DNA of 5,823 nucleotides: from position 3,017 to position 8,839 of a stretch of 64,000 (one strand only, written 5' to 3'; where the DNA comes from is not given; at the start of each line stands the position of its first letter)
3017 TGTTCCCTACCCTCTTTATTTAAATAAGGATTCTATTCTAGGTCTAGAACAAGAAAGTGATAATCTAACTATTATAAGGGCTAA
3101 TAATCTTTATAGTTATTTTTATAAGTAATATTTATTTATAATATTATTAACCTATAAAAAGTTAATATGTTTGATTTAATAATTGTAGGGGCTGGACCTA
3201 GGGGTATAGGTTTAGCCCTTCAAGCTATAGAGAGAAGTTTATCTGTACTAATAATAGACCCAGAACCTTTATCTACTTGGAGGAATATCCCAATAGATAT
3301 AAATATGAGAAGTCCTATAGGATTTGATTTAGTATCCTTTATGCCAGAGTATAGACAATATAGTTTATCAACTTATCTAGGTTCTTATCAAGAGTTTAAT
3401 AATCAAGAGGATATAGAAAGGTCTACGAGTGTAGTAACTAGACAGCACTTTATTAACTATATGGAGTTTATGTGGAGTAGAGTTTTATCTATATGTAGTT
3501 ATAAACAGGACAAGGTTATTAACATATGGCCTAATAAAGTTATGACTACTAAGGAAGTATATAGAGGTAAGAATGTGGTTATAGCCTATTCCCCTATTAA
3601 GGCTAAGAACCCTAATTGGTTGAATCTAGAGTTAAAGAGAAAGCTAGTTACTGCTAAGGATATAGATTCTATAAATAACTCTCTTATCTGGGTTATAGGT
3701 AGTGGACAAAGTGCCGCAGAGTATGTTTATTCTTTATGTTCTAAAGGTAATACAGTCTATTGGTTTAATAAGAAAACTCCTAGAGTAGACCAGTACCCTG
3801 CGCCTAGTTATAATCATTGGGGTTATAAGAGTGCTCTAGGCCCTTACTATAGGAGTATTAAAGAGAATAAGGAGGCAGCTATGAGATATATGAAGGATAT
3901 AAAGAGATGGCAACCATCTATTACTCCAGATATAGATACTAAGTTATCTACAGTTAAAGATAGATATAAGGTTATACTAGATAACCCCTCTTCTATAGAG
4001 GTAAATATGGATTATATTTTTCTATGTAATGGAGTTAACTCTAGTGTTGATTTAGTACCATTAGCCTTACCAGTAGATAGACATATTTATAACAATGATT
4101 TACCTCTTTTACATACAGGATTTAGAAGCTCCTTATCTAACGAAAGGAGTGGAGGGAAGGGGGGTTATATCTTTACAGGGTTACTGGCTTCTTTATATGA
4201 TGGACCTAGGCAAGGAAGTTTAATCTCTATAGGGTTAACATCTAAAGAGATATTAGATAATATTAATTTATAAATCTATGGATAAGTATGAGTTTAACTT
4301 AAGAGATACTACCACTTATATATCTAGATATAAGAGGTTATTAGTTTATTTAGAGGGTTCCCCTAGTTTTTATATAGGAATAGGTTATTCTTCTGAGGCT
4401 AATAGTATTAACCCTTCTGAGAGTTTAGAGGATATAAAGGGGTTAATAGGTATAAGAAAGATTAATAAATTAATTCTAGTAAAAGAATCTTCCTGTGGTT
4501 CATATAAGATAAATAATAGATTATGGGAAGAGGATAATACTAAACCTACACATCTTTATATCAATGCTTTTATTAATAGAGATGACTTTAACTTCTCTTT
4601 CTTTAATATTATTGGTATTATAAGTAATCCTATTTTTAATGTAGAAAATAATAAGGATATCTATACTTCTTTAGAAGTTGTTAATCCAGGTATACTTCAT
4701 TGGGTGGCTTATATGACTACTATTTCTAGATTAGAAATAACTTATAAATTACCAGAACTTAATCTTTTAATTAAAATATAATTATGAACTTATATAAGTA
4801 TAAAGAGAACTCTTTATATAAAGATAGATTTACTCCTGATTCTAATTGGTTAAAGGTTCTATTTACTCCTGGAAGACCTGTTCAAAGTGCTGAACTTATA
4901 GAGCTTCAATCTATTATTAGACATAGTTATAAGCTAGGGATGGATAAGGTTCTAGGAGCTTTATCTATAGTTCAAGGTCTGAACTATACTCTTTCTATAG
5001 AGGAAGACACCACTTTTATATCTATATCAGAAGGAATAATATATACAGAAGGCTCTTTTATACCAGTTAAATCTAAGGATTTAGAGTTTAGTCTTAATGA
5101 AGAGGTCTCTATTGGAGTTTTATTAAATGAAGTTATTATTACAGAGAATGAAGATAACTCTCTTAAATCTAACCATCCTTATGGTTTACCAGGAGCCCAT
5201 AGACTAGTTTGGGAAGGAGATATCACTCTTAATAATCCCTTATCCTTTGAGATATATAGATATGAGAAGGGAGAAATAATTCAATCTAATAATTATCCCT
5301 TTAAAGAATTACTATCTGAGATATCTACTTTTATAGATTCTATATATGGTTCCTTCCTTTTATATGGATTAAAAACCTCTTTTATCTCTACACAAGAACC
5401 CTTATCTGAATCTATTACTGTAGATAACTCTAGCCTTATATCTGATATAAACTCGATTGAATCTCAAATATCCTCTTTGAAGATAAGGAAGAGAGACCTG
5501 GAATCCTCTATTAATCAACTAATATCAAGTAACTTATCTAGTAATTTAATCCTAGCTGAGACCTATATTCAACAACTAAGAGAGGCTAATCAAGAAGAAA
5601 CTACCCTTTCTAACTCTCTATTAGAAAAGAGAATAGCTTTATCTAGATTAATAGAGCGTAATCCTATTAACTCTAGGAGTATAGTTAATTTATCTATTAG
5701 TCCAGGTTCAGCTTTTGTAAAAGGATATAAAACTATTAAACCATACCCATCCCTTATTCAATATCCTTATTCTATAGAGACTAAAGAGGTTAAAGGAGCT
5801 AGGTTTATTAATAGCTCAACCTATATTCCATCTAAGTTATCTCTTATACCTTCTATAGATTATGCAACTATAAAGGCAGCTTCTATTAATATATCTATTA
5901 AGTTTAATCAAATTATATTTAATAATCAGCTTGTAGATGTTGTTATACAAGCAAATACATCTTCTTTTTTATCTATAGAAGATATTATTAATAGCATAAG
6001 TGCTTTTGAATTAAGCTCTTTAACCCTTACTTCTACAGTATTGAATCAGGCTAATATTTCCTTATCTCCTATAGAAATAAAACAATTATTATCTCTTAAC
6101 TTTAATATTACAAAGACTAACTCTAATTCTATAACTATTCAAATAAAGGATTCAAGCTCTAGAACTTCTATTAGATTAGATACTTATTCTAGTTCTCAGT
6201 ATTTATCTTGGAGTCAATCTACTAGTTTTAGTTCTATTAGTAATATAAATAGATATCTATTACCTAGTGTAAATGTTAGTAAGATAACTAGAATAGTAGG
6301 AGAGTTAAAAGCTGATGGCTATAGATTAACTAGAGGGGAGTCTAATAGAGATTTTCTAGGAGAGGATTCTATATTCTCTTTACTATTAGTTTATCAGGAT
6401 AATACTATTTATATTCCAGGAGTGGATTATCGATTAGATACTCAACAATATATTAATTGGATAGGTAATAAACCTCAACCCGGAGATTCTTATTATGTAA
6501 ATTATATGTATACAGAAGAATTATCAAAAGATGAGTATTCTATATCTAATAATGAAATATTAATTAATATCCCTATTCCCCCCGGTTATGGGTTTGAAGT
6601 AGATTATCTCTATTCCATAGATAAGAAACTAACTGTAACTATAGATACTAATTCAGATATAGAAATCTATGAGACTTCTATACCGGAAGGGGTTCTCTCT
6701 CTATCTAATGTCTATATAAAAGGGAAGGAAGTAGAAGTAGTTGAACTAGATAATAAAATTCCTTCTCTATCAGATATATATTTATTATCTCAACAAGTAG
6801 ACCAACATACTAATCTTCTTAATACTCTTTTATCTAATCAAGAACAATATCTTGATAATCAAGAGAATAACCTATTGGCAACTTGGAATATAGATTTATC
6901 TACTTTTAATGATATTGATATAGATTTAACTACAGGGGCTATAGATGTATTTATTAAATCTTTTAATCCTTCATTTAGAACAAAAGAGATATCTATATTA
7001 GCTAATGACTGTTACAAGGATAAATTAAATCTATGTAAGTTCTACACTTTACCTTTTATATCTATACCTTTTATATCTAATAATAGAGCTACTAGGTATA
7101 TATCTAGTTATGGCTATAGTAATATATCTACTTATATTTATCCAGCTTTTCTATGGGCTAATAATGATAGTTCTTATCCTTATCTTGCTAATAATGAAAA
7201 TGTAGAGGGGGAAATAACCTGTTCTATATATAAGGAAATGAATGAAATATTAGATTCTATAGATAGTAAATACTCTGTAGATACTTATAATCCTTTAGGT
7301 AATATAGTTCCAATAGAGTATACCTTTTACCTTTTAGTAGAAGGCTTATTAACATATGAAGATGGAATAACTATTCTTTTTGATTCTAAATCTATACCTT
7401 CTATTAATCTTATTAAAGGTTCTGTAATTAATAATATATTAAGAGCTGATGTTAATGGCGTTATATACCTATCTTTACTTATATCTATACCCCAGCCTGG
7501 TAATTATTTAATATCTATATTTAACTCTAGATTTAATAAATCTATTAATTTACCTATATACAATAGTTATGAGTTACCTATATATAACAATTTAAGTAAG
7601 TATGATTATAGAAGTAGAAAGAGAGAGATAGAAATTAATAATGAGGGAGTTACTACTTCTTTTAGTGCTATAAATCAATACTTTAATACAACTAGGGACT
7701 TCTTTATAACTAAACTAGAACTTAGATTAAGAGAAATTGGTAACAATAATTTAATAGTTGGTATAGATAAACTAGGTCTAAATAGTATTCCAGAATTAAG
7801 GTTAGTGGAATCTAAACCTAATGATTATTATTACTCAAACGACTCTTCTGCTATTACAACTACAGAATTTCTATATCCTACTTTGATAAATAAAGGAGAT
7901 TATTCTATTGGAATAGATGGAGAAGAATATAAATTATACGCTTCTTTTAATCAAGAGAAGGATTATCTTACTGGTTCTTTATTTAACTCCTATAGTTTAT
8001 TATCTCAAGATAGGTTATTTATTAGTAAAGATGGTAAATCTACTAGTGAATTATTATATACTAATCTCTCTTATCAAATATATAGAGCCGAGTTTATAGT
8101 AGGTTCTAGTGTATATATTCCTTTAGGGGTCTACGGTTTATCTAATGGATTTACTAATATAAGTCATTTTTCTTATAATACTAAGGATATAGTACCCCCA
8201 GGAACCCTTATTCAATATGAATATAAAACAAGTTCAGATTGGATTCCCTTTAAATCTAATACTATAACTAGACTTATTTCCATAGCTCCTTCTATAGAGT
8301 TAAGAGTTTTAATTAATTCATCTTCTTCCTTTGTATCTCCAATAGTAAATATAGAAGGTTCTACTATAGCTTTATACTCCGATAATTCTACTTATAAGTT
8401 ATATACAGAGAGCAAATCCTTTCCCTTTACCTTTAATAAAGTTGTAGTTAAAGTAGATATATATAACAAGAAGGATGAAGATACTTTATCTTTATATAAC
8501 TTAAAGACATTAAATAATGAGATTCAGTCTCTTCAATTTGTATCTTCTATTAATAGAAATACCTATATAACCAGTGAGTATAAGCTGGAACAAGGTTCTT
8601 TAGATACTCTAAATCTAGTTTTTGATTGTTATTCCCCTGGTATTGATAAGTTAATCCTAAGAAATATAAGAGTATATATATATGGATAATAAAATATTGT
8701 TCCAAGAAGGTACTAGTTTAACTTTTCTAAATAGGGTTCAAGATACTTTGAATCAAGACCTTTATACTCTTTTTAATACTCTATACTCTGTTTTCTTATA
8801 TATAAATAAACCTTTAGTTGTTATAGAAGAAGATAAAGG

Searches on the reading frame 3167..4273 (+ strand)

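Call 17: search_protein_families(library=pfam, proteins=[window:3167-4273:+], max_evalue=0.001)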
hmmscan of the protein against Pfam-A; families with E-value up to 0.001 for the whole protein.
window:3167-4273:+ (368 aa): 4 families
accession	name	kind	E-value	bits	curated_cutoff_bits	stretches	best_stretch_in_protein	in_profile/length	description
PF13738.12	Pyr_redox_3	-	4.5e-14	52.8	30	1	5-216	1-209/305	Pyridine nucleotide-disulphide oxidoreductase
PF13434.12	Lys_Orn_oxgnase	-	4.5e-12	46.2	21.3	1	1-196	2-213/339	L-lysine 6-monooxygenase/L-ornithine 5-monooxygenase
PF13454.12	NAD_binding_9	-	5.7e-06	26.8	21.8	1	5-131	1-129/155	FAD-NAD(P)-binding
PF07992.20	Pyr_redox_2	-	2.4e-05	24.3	26.1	1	2-200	1-171/291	Pyridine nucleotide-disulphide oxidoreductase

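Call 18: search_protein_families(library=phrogs, proteins=[window:3167-4273:+], max_evalue=0.001)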
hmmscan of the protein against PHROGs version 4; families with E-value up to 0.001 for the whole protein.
window:3167-4273:+ (368 aa): 1 family
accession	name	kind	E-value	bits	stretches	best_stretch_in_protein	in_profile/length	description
phrog_29209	-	unknown function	3.3e-48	165.4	1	6-366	5-330/337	-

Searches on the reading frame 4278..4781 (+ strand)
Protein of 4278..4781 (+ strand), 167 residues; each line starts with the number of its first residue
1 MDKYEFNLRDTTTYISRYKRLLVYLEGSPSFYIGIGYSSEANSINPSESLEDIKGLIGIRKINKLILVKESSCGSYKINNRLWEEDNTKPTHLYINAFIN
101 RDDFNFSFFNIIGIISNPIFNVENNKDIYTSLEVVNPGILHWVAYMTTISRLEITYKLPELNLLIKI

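Call 17: search_protein_families(library=pfam, proteins=[window:4278-4781:+], max_evalue=0.001)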
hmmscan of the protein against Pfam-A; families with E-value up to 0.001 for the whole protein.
window:4278-4781:+ (167 aa): 1 family
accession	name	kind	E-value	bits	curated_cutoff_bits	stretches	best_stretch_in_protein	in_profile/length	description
PF25691.1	BW3TFN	-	3.7e-06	27.5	27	1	30-153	21-162/174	Baseplate wedge 3 tail fiber network component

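Call 18: search_protein_families(library=phrogs, proteins=[window:4278-4781:+], max_evalue=0.001)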
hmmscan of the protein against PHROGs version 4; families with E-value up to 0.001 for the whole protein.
window:4278-4781:+ (167 aa): 1 family
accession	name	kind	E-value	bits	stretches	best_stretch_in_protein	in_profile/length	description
phrog_1394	-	head and packaging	5.3e-07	30.8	1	12-155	4-163/173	virion structural protein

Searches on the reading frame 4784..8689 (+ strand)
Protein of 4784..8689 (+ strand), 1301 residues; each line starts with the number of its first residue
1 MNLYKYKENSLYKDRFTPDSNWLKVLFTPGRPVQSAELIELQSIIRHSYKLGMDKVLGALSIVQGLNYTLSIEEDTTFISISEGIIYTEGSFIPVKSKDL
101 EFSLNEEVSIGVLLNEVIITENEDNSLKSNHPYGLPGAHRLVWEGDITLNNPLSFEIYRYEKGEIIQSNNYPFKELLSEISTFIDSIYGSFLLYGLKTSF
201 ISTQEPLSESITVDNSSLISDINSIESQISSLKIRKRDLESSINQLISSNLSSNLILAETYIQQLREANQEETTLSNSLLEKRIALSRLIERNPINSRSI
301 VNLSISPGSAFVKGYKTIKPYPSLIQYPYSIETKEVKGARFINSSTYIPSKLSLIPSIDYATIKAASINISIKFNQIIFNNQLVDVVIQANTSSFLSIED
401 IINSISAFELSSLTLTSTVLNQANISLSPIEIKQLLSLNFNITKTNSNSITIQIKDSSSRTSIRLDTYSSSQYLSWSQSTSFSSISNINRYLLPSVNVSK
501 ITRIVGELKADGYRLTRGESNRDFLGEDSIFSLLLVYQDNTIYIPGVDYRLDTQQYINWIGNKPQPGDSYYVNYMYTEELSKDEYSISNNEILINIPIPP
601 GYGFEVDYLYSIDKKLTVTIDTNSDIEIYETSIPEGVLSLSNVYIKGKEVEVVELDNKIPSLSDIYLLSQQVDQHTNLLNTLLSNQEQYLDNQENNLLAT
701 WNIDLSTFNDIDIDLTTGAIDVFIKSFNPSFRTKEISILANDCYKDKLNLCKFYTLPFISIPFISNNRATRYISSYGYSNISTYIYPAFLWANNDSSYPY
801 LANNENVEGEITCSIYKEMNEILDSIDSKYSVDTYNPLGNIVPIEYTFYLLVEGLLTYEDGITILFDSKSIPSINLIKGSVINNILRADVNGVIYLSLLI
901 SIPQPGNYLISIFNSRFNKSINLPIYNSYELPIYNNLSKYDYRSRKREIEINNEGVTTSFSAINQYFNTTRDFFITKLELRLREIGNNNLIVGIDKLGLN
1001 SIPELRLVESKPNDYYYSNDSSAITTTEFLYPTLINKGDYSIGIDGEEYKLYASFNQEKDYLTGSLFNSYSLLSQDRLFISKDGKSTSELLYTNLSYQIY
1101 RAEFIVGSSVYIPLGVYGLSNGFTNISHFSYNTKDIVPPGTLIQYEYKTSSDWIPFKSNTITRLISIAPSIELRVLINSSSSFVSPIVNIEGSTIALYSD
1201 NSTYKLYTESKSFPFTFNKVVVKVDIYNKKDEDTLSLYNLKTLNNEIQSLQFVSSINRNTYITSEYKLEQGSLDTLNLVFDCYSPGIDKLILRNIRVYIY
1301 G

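Call 17: search_protein_families(library=pfam, proteins=[window:4784-8689:+], max_evalue=0.001)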
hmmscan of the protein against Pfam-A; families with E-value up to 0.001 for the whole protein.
window:4784-8689:+ (1301 aa): 1 family
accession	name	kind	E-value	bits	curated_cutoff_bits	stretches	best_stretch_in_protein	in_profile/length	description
PF16075.10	DUF4815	-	1.2e-44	153.1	30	2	11-200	2-197/570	Domain of unknown function (DUF4815)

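Call 18: search_protein_families(library=phrogs, proteins=[window:4784-8689:+], max_evalue=0.001)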
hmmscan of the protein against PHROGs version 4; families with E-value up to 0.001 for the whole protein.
window:4784-8689:+ (1301 aa): 4 families
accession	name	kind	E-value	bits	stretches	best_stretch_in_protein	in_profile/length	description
phrog_877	-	unknown function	5.3e-83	280.4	2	8-630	7-419/1141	-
phrog_358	-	unknown function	3.9e-20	71.8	2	78-168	179-282/2056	-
phrog_17266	-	unknown function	1.8e-15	57.9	1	11-205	5-210/314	-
phrog_17470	-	unknown function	3.5e-11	42.8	1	1078-1226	528-677/755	-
